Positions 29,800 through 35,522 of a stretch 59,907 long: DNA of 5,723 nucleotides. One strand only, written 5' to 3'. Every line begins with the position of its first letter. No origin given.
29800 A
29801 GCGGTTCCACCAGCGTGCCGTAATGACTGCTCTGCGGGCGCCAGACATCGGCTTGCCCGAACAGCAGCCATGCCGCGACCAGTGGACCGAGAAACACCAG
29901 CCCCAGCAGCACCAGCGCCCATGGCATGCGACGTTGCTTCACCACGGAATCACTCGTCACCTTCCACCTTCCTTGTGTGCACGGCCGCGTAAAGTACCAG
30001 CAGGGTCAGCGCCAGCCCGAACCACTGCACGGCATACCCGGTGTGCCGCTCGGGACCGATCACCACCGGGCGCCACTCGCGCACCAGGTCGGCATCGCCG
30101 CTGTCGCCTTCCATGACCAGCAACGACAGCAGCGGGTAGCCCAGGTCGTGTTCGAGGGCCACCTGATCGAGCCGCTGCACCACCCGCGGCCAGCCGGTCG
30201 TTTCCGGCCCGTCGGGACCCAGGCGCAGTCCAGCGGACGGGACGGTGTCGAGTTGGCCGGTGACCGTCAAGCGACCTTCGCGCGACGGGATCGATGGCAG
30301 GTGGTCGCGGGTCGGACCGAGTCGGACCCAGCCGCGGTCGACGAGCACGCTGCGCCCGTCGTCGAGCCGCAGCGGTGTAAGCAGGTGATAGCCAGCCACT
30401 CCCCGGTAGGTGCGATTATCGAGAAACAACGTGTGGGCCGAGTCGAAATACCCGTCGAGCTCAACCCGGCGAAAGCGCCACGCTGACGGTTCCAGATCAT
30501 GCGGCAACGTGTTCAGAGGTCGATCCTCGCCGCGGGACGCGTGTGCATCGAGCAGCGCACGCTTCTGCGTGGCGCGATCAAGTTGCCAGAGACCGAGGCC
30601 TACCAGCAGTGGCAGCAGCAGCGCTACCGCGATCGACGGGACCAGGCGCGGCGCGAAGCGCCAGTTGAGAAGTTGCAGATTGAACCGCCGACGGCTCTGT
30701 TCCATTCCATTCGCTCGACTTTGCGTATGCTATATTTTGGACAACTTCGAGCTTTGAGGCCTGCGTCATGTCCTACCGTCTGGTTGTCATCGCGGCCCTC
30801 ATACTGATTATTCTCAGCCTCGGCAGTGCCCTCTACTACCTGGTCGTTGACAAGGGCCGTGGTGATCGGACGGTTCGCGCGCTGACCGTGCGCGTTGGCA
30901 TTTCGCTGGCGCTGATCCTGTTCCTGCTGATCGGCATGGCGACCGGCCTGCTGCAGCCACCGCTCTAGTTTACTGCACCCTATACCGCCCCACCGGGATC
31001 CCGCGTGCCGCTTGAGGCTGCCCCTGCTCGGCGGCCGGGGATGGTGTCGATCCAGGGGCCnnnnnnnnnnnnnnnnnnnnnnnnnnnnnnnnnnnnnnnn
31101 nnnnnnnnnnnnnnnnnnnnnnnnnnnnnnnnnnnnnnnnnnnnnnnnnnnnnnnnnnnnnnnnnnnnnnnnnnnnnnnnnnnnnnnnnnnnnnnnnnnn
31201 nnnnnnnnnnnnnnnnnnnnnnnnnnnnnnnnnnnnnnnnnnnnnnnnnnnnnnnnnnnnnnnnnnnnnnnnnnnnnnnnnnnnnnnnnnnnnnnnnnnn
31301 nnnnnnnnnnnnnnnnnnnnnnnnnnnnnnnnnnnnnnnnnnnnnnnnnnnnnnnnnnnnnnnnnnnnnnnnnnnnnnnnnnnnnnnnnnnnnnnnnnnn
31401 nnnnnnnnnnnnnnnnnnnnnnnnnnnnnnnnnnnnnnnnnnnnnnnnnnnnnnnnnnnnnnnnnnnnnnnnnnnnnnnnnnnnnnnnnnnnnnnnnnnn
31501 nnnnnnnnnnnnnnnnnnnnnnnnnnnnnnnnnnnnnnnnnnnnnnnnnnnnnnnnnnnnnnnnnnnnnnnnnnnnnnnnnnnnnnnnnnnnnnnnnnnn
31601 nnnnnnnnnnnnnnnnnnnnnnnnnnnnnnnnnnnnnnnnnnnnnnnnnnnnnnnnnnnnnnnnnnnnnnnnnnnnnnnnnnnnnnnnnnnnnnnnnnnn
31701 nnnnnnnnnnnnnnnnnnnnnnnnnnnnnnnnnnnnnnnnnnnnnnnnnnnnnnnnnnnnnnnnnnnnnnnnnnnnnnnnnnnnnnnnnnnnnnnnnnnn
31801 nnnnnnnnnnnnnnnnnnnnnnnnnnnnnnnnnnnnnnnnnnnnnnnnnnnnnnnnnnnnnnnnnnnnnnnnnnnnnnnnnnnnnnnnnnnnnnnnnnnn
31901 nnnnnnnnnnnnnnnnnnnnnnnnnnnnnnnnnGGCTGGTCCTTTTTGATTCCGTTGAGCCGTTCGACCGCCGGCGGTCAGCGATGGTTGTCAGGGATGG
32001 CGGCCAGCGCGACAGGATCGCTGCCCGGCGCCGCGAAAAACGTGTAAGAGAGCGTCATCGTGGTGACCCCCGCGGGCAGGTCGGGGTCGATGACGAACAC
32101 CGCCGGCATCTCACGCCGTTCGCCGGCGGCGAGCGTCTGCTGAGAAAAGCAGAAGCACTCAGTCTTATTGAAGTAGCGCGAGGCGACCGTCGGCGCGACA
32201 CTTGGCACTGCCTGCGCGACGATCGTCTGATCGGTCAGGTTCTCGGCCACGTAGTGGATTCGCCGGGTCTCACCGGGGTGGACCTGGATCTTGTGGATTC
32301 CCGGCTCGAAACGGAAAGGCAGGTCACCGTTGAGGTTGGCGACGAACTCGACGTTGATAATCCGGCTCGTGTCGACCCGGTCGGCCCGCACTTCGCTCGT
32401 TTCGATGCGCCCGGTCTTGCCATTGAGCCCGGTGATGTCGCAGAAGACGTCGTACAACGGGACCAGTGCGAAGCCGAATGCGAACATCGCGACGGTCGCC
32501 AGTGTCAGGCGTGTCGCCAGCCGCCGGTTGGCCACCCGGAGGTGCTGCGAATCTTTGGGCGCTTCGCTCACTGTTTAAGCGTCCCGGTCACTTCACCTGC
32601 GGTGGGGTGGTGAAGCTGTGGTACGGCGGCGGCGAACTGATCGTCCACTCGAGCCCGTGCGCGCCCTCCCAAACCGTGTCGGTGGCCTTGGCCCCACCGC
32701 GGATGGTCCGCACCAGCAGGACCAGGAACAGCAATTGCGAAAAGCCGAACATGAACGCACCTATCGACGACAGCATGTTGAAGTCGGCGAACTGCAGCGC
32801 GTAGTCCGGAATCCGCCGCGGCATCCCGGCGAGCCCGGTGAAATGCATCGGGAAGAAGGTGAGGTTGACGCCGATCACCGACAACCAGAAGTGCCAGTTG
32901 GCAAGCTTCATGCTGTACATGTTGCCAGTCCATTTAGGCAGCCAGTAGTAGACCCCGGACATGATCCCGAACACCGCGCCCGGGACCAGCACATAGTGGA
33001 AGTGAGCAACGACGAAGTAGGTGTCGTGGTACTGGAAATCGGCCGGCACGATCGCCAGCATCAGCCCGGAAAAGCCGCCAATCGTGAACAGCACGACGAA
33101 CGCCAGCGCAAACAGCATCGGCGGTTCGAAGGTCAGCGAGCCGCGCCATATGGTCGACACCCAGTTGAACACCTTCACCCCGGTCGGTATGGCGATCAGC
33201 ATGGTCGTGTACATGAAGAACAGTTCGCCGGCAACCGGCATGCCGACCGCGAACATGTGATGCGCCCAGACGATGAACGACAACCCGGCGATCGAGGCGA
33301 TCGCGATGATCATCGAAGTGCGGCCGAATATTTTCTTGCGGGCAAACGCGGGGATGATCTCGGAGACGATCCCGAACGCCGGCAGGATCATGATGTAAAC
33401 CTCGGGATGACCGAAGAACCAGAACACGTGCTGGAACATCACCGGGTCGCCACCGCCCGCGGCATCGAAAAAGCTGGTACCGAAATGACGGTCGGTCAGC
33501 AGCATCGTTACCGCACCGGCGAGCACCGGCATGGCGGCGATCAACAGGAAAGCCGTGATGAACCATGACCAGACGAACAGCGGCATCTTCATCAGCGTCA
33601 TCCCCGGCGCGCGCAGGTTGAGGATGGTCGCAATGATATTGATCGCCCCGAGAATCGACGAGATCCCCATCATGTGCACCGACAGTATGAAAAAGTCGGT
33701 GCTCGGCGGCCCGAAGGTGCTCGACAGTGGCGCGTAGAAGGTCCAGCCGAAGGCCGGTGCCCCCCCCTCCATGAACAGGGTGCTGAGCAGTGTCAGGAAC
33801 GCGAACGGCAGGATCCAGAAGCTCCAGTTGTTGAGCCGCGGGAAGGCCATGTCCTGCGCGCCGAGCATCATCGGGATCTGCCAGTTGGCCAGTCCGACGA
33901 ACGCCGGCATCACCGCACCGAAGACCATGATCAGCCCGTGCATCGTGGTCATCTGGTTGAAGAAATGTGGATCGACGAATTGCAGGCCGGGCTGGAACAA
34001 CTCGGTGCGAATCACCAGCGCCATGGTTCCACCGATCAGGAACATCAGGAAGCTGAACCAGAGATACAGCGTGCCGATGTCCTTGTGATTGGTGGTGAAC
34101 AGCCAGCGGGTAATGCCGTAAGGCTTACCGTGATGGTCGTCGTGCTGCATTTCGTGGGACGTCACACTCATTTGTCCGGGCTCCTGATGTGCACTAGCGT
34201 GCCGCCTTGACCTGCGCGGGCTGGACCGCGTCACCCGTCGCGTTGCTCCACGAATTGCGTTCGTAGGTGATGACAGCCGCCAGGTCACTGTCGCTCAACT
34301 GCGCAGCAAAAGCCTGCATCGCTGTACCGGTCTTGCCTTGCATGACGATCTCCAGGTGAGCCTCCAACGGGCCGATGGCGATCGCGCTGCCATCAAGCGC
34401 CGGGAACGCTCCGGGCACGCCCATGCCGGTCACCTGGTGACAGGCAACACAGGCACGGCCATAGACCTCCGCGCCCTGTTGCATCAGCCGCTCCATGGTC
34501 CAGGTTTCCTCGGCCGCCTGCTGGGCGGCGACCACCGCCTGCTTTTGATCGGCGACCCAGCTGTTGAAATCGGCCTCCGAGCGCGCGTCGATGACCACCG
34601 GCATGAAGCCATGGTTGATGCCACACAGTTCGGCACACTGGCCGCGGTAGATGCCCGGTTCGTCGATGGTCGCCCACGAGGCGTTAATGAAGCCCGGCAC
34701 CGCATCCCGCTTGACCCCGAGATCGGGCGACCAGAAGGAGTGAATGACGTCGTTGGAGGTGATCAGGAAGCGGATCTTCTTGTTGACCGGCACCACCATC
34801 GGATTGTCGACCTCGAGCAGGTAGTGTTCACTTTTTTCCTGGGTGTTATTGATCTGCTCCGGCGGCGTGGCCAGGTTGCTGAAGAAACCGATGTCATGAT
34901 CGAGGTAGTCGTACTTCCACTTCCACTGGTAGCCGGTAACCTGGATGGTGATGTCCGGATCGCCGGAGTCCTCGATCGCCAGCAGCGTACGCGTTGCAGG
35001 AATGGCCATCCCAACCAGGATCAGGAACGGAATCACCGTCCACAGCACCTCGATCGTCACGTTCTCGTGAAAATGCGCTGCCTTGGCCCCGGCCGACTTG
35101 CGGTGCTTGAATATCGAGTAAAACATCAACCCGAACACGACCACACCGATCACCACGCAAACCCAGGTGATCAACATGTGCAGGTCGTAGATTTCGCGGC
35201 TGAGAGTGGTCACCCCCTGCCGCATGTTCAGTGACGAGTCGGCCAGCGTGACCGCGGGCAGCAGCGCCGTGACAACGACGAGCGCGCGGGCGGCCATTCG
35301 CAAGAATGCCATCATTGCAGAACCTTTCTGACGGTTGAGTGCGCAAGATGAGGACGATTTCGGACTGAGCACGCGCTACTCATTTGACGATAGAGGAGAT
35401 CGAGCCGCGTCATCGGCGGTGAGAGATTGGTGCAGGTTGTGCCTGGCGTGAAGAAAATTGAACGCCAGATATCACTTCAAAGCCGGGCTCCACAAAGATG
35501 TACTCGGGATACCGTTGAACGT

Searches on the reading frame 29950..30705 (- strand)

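Call 45: search_protein_families(library=pfam, proteins=[window:29950-30705:-], max_evalue=0.0001)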
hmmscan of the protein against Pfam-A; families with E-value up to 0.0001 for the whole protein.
window:29950-30705:- (251 aa): 1 family
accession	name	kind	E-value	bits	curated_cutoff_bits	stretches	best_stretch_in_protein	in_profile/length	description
PF02104.20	SURF1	-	6.2e-42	144.7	23.4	1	29-233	2-205/205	SURF1 family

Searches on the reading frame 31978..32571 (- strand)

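Call 45: search_protein_families(library=pfam, proteins=[window:31978-32571:-], max_evalue=0.0001)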
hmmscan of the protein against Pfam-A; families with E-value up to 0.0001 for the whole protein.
window:31978-32571:- (197 aa): 1 family
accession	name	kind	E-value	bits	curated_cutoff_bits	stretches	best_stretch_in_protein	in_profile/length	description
PF04442.19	CtaG_Cox11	-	2.4e-51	174.2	25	1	36-179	1-147/148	Cytochrome c oxidase assembly protein CtaG/Cox11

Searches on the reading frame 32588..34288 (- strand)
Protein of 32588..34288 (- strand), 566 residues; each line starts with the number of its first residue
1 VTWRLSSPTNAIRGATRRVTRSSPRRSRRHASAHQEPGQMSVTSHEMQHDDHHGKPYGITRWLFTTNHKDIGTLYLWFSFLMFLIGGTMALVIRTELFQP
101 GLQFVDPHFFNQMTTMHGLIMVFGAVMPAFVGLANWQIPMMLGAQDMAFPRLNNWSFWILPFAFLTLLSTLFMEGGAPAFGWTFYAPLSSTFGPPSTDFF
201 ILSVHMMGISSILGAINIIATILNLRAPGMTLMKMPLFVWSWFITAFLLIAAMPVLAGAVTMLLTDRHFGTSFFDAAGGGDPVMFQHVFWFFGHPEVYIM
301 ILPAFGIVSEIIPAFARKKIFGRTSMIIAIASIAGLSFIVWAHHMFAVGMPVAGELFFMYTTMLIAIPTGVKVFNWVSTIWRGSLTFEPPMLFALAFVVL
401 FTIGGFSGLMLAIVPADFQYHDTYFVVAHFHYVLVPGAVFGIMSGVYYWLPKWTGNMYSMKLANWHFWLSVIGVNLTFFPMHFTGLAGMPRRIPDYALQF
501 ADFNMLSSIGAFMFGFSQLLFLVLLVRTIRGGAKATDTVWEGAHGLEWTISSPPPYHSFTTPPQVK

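Call 45: search_protein_families(library=pfam, proteins=[window:32588-34288:-], max_evalue=0.0001)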
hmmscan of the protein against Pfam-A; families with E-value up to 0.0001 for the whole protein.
window:32588-34288:- (566 aa): 1 family
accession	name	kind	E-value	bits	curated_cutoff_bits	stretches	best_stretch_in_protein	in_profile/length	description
PF00115.25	COX1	-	1.4e-163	545.2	34.8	1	70-513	1-436/436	Cytochrome C and Quinol oxidase polypeptide I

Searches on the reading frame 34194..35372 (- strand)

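Call 45: search_protein_families(library=pfam, proteins=[window:34194-35372:-], max_evalue=0.0001)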
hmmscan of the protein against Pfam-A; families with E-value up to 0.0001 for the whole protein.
window:34194-35372:- (392 aa): 4 families
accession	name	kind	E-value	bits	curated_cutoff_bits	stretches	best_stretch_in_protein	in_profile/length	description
PF00116.26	COX2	-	1.9e-38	131.5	22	1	141-263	1-119/120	Cytochrome C oxidase subunit II, periplasmic domain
PF02790.20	COX2_TM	-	1.2e-11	45.1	22.8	1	47-126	5-85/88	Cytochrome C oxidase subunit II, transmembrane domain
PF13442.11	Cytochrome_CBB3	-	5.9e-11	43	27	1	297-370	3-67/68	Cytochrome C oxidase, cbb3-type, subunit III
PF00034.26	Cytochrom_C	-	1.4e-07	33.2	21.3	1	298-370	2-85/90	Cytochrome c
